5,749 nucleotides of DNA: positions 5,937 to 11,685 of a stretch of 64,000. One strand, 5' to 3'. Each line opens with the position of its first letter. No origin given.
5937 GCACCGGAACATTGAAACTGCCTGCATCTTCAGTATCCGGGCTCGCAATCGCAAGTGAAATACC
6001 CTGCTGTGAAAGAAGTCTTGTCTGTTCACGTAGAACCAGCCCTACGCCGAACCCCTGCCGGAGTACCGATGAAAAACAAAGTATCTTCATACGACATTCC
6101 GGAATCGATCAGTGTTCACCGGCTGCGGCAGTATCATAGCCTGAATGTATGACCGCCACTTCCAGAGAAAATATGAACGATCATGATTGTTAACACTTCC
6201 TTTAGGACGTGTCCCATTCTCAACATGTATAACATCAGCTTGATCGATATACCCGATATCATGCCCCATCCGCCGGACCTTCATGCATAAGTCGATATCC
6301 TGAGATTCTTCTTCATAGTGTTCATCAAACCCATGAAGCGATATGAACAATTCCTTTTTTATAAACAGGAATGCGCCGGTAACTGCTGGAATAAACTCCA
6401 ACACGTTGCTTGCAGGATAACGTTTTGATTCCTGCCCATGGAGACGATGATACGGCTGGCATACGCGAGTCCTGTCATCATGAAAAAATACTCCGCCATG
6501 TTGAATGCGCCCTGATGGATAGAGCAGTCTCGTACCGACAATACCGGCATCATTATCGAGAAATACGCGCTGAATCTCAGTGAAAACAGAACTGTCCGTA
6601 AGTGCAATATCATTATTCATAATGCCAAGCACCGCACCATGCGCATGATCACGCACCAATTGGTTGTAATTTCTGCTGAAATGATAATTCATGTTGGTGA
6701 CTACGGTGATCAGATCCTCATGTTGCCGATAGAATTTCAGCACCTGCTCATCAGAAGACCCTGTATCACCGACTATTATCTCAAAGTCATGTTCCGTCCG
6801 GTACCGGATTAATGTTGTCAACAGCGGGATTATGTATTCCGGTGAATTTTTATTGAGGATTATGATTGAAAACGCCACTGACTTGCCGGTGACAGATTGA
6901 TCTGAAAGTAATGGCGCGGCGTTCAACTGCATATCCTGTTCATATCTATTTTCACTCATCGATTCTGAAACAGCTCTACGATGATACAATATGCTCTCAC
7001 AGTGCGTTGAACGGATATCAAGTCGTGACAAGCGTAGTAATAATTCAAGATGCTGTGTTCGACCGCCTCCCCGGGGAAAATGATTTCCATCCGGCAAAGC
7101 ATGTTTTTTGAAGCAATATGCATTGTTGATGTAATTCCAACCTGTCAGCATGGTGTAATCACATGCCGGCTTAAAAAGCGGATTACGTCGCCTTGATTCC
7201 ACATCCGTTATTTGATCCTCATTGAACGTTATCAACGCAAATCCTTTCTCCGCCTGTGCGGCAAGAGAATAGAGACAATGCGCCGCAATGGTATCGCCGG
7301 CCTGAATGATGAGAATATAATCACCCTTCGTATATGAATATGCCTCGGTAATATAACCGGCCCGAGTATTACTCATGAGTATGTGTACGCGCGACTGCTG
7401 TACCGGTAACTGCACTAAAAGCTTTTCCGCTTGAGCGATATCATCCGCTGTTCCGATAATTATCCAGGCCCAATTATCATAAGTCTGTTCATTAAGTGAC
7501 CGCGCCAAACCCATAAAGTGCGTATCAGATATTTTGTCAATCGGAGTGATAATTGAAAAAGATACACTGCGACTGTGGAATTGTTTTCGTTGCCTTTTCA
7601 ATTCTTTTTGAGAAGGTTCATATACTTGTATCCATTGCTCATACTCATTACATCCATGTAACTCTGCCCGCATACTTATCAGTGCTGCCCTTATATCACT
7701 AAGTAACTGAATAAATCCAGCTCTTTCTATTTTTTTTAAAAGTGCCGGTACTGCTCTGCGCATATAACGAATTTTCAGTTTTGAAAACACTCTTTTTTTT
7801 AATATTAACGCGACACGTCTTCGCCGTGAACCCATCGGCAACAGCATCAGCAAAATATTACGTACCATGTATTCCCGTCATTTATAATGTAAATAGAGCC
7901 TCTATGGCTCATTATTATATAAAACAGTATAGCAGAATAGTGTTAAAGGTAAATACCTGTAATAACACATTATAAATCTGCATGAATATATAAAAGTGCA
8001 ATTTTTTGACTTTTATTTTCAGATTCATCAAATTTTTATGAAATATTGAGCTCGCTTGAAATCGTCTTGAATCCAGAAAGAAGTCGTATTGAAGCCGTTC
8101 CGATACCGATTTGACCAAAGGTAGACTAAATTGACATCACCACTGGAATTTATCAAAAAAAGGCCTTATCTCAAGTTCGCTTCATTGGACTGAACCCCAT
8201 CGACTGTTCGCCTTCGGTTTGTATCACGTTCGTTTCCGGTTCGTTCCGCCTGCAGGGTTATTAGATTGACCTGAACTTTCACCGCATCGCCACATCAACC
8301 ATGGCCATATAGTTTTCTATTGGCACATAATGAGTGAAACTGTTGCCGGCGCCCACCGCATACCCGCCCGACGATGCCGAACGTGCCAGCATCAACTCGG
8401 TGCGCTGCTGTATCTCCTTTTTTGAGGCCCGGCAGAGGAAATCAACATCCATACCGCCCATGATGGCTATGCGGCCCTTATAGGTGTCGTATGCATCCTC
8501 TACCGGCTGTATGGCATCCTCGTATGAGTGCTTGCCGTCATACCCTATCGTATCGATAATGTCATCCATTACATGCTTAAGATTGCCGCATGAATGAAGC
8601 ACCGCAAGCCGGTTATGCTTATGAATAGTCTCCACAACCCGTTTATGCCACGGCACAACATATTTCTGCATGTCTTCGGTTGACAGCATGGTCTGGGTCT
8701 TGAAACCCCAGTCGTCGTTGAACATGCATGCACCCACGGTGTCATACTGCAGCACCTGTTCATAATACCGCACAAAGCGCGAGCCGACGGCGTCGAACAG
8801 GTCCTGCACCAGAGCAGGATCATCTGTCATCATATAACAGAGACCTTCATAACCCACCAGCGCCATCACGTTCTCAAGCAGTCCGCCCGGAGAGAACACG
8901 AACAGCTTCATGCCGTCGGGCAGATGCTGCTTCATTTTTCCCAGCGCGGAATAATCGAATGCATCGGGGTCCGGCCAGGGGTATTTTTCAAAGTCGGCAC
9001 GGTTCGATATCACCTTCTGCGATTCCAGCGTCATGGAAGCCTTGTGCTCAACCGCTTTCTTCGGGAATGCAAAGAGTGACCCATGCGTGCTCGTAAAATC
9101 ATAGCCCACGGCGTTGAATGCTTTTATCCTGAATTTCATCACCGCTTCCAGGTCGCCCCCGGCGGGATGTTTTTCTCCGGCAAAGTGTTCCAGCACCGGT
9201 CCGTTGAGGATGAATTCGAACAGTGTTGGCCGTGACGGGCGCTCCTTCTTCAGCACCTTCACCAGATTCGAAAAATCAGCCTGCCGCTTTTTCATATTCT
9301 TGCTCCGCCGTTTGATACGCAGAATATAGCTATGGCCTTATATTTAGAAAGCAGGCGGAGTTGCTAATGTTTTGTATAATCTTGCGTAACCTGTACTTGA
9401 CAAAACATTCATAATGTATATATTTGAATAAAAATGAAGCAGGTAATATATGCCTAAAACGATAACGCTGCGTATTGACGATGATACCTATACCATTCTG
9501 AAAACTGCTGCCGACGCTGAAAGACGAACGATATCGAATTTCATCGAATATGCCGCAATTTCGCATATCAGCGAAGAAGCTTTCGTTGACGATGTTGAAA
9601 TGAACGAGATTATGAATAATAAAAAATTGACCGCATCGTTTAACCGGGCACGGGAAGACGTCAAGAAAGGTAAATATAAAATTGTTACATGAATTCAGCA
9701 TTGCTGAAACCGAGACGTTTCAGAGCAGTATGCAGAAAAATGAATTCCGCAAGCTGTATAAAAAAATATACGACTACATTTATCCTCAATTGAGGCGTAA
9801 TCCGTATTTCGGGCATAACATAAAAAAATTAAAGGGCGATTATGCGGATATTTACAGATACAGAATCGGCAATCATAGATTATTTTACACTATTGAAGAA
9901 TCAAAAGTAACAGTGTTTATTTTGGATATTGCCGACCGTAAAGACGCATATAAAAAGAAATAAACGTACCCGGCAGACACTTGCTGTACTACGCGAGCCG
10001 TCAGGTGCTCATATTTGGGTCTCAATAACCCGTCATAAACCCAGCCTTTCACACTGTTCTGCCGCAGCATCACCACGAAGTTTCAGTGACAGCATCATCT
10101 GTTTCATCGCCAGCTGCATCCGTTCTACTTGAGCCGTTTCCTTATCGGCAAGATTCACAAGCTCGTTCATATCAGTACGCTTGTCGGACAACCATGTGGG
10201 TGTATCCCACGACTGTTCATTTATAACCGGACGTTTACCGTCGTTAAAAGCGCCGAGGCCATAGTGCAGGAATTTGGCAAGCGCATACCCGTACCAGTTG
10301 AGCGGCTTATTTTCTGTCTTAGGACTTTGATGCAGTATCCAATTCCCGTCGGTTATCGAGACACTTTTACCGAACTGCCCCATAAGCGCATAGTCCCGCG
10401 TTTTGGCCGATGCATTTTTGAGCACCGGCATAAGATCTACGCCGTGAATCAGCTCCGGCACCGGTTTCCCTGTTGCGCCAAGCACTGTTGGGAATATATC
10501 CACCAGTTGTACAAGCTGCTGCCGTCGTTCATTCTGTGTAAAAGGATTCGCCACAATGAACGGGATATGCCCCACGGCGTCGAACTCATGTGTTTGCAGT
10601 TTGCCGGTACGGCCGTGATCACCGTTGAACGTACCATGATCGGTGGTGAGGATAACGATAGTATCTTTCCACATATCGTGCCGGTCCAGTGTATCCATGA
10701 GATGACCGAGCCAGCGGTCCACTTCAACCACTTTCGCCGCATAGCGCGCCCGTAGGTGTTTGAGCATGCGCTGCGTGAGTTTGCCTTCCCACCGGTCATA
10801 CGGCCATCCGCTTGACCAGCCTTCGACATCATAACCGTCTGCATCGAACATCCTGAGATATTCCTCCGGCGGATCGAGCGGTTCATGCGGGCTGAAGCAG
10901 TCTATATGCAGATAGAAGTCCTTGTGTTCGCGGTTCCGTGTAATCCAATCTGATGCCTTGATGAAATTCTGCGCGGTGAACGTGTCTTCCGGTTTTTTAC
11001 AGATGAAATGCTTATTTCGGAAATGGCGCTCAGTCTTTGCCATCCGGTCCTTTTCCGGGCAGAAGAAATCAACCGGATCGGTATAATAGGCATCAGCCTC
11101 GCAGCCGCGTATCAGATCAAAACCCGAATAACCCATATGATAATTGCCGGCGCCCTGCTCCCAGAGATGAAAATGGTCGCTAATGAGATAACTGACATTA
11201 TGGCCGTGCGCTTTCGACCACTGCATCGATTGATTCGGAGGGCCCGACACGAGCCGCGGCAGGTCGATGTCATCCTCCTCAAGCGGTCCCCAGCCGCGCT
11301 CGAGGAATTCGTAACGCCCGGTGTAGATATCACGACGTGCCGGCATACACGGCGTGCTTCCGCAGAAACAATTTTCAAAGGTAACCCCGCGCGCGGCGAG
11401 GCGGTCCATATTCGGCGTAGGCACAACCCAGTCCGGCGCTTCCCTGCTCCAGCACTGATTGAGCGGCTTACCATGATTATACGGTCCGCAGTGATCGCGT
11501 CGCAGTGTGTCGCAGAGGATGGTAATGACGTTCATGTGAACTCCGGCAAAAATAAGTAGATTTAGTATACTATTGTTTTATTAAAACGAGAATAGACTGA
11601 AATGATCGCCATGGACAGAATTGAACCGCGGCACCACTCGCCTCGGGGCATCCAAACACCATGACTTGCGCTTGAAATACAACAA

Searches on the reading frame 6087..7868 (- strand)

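Call 21: search_protein_families(library=ncbifam, proteins=[window:6087-7868:-], max_evalue=0.00001)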
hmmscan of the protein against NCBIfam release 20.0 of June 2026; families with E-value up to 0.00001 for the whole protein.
window:6087-7868:- (593 aa): 2 families
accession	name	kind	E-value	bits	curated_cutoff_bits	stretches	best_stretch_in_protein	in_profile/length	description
NF041875.1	EPS_EpsD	equivalog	6.4e-07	29.1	370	1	334-551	2-209/325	exopolysaccharide biosynthesis glycosyltransferase EpsD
TIGR03965.1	mycofact_glyco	equivalog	1.6e-06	27.3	280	0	333-548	76-280/467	mycofactocin biosynthesis glycosyltransferase MftF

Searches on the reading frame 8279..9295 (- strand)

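Call 21: search_protein_families(library=ncbifam, proteins=[window:8279-9295:-], max_evalue=0.00001)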
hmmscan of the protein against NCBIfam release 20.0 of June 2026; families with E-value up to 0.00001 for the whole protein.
window:8279-9295:- (338 aa): 5 families
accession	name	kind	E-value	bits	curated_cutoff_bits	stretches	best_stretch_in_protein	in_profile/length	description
NF004889.0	PRK06252.1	subfamily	3.2e-13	49.4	244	1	145-336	154-333/340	methylcobalamin:coenzyme M methyltransferase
TIGR01463.1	mtaA_cmuA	subfamily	1.5e-11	44.2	235.4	1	147-335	155-334/340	MtaA/CmuA family methyltransferase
NF041608.1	methylcob_mtaseMtbA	equivalog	1.3e-10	40.9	600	1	147-336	156-334/339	methylcobamide:CoM methyltransferase MtbA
NF040654.1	MtaA_Meth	equivalog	1.2e-08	34.2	400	1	143-305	150-305/337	methylcobamide:CoM methyltransferase MtaA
TIGR01464.1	hemE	equivalog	3.2e-08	32.9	302.95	1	154-335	162-335/338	uroporphyrinogen decarboxylase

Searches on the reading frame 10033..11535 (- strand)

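Call 21: search_protein_families(library=ncbifam, proteins=[window:10033-11535:-], max_evalue=0.00001)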
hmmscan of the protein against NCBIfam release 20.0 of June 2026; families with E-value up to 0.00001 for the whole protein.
window:10033-11535:- (500 aa): 5 families
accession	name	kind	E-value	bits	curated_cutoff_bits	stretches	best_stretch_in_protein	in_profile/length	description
NF010322.0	PRK13759.1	equivalog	2.5e-38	131.8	481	1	193-384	188-392/486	arylsulfatase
NF045661.1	HdlasePehA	equivalog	7e-35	120.6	900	2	252-379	271-399/506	phosphoric/sulfuric ester hydrolase PehA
TIGR03417.1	chol_sulfatase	equivalog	2.7e-25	89.2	433.45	1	246-405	236-400/500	choline-sulfatase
NF052527.1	Mn_arylsulf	exception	1.4e-16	60.5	850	1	195-357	188-361/479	manganese-dependent arylsulfatase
NF038282.1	LapC_YejM_PbgA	exception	6.6e-06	24.7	825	1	259-352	408-497/584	LPS biosynthesis-modulating metalloenzyme YejM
